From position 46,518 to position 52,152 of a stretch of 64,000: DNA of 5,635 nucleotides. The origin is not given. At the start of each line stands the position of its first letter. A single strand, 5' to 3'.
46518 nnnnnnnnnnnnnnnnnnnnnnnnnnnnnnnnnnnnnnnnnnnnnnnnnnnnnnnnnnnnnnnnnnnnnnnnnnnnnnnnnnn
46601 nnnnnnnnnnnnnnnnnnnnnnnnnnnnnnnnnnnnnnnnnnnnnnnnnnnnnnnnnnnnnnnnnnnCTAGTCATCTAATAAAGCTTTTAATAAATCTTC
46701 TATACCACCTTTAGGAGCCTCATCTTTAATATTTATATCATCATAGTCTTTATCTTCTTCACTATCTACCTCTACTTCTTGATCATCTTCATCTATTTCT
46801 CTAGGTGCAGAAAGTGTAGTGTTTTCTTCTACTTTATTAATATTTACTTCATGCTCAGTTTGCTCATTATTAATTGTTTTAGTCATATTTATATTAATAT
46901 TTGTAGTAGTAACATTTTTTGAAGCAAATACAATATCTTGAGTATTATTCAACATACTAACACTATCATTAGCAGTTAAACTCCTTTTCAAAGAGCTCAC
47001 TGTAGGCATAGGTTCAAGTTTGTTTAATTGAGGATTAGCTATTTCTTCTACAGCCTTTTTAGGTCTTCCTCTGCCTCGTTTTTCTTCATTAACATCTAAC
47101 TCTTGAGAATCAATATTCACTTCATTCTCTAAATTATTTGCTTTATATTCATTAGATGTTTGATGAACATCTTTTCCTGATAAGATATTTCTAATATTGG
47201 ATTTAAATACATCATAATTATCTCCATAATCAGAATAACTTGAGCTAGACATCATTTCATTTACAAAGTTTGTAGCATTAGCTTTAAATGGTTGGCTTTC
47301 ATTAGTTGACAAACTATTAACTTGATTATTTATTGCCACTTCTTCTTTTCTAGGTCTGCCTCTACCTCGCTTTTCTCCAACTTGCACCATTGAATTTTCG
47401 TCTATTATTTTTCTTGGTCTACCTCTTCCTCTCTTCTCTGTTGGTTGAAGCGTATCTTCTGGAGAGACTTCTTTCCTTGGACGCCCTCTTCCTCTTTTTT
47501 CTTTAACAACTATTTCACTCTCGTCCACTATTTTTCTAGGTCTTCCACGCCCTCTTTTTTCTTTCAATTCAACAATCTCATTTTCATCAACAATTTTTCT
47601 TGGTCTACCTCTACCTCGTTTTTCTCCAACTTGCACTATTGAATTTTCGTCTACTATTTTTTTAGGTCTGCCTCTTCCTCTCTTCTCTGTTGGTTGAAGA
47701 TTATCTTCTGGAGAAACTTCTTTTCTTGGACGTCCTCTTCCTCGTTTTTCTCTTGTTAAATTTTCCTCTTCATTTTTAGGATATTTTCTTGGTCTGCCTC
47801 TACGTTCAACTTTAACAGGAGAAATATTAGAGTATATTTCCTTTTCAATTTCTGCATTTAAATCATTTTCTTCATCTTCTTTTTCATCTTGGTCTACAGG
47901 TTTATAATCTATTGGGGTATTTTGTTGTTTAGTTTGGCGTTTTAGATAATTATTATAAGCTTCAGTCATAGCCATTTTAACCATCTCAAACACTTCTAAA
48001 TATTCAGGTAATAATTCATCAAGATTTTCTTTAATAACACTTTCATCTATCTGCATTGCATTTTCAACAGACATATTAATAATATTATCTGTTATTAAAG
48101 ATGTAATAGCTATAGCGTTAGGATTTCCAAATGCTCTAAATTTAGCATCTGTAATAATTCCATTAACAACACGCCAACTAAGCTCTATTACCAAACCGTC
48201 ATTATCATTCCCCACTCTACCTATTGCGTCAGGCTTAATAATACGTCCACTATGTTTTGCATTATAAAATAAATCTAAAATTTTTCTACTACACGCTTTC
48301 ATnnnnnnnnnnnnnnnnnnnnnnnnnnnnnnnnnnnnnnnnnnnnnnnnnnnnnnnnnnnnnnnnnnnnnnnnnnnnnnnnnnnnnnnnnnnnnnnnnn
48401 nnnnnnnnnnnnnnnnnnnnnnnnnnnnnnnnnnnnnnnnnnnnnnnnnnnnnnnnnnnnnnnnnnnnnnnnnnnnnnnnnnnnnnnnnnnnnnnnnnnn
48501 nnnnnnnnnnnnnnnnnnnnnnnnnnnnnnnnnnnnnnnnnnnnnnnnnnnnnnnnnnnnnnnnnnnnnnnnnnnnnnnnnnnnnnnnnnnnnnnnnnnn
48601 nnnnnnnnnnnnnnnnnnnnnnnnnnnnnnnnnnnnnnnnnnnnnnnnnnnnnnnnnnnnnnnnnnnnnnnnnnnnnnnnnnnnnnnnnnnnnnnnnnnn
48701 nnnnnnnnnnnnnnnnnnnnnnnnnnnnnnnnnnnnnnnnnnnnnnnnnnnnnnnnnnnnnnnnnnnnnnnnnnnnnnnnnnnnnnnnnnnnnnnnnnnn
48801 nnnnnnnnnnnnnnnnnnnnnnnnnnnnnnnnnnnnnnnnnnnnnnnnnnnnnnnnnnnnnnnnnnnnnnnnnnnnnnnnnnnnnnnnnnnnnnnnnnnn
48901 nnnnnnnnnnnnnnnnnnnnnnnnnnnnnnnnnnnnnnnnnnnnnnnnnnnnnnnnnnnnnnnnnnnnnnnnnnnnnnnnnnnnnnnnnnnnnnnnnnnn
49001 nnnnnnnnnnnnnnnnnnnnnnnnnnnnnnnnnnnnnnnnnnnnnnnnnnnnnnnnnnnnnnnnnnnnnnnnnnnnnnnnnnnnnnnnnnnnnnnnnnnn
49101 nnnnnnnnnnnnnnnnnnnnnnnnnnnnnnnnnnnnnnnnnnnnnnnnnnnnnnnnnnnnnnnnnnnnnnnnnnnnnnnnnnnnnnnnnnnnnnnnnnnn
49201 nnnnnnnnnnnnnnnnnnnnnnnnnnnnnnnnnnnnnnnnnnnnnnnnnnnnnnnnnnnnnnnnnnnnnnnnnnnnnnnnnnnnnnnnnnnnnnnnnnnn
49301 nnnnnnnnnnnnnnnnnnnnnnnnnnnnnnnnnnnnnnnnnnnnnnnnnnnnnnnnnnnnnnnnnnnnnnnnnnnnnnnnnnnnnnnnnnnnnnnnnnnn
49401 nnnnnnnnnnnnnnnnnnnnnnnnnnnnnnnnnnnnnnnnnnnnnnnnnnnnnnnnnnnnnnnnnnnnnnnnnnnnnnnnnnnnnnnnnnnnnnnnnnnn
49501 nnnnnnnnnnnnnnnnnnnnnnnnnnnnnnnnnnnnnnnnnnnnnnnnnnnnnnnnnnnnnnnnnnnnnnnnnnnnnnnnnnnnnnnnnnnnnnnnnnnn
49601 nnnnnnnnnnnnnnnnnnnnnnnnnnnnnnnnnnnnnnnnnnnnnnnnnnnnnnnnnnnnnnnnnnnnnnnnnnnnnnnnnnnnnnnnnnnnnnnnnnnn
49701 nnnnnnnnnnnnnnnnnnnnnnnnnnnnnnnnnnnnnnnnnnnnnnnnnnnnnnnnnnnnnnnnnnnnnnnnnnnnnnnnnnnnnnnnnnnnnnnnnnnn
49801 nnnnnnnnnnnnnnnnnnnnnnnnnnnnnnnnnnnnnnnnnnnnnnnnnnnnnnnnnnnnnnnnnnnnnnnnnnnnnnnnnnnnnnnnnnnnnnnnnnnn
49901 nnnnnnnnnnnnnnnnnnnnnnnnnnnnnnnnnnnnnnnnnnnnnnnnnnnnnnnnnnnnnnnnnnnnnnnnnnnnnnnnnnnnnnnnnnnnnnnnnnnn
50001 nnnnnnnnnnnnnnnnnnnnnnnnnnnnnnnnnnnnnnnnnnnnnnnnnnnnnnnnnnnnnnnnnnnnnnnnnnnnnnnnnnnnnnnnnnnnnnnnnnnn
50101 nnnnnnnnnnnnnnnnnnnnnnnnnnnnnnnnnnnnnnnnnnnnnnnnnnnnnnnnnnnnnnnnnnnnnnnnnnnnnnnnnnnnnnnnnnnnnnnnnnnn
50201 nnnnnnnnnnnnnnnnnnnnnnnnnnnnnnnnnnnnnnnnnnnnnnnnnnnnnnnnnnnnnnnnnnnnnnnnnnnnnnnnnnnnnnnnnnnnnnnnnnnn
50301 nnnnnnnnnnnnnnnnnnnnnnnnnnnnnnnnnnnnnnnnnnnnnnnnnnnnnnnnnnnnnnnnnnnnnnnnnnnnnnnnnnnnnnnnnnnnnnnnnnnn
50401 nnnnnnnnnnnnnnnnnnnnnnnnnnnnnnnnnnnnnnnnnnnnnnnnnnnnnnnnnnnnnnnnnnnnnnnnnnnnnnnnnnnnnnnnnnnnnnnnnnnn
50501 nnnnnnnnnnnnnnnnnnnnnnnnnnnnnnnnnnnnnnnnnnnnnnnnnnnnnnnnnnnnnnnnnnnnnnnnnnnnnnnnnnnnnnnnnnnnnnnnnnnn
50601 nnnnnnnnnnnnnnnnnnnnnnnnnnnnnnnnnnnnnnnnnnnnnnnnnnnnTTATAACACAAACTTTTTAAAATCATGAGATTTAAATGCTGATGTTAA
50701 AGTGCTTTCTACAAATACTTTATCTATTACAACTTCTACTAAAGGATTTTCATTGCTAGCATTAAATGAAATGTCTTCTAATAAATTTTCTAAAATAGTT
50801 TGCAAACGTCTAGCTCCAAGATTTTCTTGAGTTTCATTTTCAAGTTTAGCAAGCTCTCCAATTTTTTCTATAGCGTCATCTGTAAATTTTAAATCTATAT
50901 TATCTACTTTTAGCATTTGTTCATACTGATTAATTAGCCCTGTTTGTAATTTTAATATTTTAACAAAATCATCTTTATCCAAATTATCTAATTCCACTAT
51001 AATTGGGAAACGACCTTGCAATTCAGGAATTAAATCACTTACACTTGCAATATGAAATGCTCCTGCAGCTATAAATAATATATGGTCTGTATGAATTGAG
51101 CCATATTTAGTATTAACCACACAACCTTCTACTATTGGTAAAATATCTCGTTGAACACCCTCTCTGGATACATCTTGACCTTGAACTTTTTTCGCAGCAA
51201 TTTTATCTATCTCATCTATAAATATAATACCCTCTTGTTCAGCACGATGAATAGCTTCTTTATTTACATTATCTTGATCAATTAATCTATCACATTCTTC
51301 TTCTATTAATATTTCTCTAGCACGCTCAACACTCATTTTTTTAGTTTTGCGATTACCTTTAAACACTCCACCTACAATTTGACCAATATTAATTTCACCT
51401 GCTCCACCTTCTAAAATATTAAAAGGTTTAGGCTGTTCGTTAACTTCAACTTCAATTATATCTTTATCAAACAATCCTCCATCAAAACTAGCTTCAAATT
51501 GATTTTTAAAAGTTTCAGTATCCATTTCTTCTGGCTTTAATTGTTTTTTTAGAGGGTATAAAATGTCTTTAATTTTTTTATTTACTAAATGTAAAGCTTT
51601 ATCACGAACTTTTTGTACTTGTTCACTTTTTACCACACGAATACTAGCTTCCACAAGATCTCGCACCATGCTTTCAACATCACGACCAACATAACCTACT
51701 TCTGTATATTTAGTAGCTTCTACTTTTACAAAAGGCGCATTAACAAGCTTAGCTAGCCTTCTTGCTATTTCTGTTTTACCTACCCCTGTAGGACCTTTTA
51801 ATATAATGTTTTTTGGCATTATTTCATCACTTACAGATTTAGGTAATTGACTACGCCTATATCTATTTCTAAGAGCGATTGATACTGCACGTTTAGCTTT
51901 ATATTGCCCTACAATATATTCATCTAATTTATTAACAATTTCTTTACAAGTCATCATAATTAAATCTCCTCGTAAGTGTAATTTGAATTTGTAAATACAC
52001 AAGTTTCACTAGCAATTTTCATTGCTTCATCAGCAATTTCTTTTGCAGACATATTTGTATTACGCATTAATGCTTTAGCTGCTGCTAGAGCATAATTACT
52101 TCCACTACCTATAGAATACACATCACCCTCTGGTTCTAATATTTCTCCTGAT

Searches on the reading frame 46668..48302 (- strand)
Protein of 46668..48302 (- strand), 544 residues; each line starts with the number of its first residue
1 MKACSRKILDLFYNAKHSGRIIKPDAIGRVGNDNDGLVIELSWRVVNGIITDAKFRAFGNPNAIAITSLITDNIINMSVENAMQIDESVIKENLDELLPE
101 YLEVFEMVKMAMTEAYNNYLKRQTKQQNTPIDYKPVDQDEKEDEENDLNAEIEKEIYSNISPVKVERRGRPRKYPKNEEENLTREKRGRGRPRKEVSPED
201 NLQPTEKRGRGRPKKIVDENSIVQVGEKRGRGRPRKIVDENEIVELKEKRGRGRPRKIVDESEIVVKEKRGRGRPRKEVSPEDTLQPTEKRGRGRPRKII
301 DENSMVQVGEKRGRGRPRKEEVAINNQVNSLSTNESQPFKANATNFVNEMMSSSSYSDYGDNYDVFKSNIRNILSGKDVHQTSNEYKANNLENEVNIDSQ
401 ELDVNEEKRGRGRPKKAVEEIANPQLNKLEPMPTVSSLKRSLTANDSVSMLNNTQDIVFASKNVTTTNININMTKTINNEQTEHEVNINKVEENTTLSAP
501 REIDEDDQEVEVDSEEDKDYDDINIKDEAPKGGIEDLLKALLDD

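Call 82: search_protein_families(library=pfam, proteins=[window:46668-48302:-], max_evalue=0.00001)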
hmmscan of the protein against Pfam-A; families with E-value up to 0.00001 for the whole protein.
window:46668-48302:- (544 aa): 2 families
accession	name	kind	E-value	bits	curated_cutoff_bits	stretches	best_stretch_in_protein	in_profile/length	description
PF01592.21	NifU_N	-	7.5e-20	71.8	22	1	5-125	3-126/127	NifU-like N terminal domain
PF02178.24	AT_hook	-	3.3e-18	63.7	17.4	0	290-301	1-12/13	AT hook motif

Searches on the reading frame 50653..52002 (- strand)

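Call 82: search_protein_families(library=pfam, proteins=[window:50653-52002:-], max_evalue=0.00001)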
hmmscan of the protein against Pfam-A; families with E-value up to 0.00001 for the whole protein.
window:50653-52002:- (449 aa): 4 families
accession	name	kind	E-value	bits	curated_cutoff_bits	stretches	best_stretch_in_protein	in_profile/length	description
PF07724.20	AAA_2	-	6.5e-33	114.5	27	1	218-335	29-166/166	AAA domain (Cdc48 subfamily)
PF00004.35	AAA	-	6.9e-15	56.1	21.2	1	249-339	48-130/131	ATPase family associated with various cellular activities (AAA)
PF07728.20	AAA_5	-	5.1e-09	36.7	22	1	65-102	1-39/139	AAA domain (dynein-related subfamily)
PF10431.15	ClpB_D2-small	-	1.8e-06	28.3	21.9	1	341-410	1-62/81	C-terminal, D2-small domain, of ClpB protein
